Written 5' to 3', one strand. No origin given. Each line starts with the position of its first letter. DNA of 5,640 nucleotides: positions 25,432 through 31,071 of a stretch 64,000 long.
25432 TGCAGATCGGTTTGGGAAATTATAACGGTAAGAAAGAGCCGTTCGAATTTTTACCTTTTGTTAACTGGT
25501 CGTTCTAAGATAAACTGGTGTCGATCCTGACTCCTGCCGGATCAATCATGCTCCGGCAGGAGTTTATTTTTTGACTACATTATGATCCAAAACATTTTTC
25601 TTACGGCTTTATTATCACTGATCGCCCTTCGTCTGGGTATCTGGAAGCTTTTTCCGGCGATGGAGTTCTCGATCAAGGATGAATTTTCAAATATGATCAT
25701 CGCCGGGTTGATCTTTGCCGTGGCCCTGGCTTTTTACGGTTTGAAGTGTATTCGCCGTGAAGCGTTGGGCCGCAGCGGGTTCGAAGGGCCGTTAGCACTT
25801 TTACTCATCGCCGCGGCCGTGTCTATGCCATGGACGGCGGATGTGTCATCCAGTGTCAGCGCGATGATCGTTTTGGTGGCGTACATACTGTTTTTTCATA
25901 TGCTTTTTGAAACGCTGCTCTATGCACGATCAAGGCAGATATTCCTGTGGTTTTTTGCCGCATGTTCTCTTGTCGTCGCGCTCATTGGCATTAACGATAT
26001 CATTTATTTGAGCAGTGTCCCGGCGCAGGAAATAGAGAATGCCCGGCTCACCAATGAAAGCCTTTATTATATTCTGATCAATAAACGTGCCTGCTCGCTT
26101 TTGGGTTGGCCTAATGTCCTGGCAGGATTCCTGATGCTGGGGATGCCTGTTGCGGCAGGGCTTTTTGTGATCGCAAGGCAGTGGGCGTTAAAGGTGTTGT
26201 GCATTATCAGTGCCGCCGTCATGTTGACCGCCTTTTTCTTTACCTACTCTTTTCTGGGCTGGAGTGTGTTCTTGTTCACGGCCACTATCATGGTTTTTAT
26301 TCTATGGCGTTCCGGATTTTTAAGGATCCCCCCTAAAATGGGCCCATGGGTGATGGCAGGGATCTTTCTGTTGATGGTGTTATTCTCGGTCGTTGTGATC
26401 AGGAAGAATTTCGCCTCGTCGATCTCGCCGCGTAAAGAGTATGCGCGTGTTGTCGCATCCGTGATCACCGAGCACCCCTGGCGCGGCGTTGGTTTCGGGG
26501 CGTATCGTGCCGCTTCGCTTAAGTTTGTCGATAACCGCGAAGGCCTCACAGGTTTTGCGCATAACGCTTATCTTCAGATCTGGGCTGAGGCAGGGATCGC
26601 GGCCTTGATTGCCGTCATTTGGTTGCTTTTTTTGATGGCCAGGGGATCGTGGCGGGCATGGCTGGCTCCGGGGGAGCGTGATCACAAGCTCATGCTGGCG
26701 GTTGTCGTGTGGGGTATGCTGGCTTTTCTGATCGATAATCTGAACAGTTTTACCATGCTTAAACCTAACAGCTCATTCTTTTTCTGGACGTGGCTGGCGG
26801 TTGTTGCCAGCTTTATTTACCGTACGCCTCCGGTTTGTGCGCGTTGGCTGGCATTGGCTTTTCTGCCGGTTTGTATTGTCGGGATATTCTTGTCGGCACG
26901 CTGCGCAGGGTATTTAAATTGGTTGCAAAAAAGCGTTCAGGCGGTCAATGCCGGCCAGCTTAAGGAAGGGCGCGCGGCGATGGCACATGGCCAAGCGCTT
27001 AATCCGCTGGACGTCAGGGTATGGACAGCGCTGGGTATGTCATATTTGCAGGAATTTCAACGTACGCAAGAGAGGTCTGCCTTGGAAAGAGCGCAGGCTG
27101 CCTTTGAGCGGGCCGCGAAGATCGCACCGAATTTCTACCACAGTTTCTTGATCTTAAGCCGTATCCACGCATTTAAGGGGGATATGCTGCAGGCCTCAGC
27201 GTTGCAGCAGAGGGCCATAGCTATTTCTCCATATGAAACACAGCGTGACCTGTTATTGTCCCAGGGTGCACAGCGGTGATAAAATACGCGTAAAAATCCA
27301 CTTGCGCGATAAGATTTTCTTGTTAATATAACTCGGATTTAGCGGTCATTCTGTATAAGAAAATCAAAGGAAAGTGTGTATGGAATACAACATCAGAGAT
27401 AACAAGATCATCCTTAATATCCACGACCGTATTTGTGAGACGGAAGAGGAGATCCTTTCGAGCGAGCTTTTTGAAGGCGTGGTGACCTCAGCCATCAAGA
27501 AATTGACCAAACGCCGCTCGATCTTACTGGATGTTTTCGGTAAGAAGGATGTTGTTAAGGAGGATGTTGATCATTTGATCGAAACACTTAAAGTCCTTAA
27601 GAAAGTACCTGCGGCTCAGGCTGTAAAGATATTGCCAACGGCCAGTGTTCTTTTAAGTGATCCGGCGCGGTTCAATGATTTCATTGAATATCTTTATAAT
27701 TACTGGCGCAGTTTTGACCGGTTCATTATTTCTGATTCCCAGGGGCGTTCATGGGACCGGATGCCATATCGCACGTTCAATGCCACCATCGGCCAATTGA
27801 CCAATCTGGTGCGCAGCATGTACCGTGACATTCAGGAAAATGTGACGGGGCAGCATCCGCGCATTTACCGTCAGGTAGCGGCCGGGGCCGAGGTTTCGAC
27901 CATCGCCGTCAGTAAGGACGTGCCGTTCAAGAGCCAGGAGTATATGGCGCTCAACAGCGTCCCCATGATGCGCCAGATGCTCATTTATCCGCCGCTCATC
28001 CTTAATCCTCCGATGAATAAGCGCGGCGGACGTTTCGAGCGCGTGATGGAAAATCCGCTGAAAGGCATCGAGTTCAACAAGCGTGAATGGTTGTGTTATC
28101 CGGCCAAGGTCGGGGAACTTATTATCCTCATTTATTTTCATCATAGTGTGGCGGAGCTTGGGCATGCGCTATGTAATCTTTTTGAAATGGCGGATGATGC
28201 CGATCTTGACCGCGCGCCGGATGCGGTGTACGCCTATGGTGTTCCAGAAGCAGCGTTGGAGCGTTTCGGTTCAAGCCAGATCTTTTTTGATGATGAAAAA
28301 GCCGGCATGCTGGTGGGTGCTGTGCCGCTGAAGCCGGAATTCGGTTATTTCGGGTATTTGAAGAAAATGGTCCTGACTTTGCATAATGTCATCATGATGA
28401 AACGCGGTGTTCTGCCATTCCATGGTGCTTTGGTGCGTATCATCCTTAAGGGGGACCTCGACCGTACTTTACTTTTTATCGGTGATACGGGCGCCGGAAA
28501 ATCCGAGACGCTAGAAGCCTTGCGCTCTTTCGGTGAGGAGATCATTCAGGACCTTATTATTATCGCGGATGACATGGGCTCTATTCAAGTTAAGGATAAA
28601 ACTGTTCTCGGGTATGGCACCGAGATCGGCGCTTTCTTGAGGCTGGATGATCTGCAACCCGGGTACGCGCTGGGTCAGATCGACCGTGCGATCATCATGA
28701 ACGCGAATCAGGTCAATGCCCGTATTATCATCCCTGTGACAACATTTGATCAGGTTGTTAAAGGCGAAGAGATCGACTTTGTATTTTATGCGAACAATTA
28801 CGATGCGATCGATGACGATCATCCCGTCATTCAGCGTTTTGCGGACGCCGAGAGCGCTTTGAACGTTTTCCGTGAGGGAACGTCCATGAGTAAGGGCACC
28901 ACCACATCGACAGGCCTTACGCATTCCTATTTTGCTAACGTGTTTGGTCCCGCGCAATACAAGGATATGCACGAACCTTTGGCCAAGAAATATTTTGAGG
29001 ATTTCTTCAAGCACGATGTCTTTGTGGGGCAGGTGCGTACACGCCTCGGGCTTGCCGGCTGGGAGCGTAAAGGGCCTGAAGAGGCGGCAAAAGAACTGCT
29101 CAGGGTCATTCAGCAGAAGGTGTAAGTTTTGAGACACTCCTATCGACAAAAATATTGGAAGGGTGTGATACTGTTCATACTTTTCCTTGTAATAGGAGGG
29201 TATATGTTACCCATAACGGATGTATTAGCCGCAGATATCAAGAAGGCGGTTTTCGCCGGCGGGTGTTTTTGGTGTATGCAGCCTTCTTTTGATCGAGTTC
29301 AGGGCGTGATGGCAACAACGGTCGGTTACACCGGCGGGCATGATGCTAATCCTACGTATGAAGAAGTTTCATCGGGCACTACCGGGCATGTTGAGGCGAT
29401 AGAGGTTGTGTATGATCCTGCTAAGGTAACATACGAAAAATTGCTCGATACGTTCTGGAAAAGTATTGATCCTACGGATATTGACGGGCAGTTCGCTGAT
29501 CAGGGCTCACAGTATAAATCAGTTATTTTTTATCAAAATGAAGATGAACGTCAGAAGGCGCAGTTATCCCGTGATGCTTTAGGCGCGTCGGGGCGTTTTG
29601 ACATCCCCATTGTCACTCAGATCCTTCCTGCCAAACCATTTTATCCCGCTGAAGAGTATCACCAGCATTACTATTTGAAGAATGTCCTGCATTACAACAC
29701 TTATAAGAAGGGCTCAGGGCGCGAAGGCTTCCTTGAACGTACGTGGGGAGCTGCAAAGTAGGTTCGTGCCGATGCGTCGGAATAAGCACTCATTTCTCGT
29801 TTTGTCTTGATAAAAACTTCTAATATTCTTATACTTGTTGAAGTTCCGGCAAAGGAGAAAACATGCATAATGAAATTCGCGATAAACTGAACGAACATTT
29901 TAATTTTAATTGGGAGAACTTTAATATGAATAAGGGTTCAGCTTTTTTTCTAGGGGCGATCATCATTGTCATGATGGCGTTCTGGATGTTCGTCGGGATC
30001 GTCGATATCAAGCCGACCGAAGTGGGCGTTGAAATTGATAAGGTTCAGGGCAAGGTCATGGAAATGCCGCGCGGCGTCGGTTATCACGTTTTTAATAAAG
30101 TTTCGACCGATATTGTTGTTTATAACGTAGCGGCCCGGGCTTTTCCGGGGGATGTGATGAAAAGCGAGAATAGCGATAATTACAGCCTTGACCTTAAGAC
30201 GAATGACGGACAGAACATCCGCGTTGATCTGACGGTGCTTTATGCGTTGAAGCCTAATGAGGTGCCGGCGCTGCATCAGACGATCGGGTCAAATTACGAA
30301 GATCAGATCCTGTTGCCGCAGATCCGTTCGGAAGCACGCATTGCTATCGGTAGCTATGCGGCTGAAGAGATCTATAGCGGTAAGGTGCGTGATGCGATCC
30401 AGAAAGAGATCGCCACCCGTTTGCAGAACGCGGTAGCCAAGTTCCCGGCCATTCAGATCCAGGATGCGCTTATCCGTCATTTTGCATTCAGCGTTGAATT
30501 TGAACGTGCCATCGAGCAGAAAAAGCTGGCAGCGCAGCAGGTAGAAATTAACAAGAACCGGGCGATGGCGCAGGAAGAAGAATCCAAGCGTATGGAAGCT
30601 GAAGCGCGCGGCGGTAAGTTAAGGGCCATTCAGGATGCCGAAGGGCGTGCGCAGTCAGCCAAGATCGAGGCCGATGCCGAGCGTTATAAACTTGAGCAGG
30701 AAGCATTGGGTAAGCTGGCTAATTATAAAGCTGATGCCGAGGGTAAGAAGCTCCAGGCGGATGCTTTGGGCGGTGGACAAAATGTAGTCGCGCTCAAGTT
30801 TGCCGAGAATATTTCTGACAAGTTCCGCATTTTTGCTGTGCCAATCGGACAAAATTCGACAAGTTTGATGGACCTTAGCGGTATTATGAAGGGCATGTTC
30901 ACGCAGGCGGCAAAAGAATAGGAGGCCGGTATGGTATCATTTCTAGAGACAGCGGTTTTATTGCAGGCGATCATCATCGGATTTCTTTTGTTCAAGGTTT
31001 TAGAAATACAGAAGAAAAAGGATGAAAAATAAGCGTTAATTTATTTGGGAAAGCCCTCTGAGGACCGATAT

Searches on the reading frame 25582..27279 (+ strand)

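Call 85: search_protein_families(library=pfam, proteins=[window:25582-27279:+], max_evalue=1e-8)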
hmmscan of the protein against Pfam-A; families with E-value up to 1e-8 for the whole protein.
window:25582-27279:+ (565 aa): 1 family
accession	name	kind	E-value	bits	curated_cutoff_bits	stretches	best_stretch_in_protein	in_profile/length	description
PF04932.20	Wzy_C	-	2.1e-13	50.7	31.7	1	210-345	2-148/149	O-Antigen ligase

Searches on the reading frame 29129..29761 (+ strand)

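Call 85: search_protein_families(library=pfam, proteins=[window:29129-29761:+], max_evalue=1e-8)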
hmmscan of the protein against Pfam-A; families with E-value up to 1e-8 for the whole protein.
window:29129-29761:+ (210 aa): 1 family
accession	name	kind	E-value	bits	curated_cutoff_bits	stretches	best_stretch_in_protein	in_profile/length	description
PF01625.27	PMSR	-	6.8e-63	211.9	23.7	1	39-190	1-152/153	Peptide methionine sulfoxide reductase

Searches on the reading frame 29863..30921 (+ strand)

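Call 85: search_protein_families(library=pfam, proteins=[window:29863-30921:+], max_evalue=1e-8)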
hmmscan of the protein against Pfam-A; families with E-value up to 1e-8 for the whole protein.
window:29863-30921:+ (352 aa): 1 family
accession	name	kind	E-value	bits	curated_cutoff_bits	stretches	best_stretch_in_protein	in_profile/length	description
PF01145.31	Band_7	-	4e-24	86.1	23.6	1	49-237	3-175/176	SPFH domain / Band 7 family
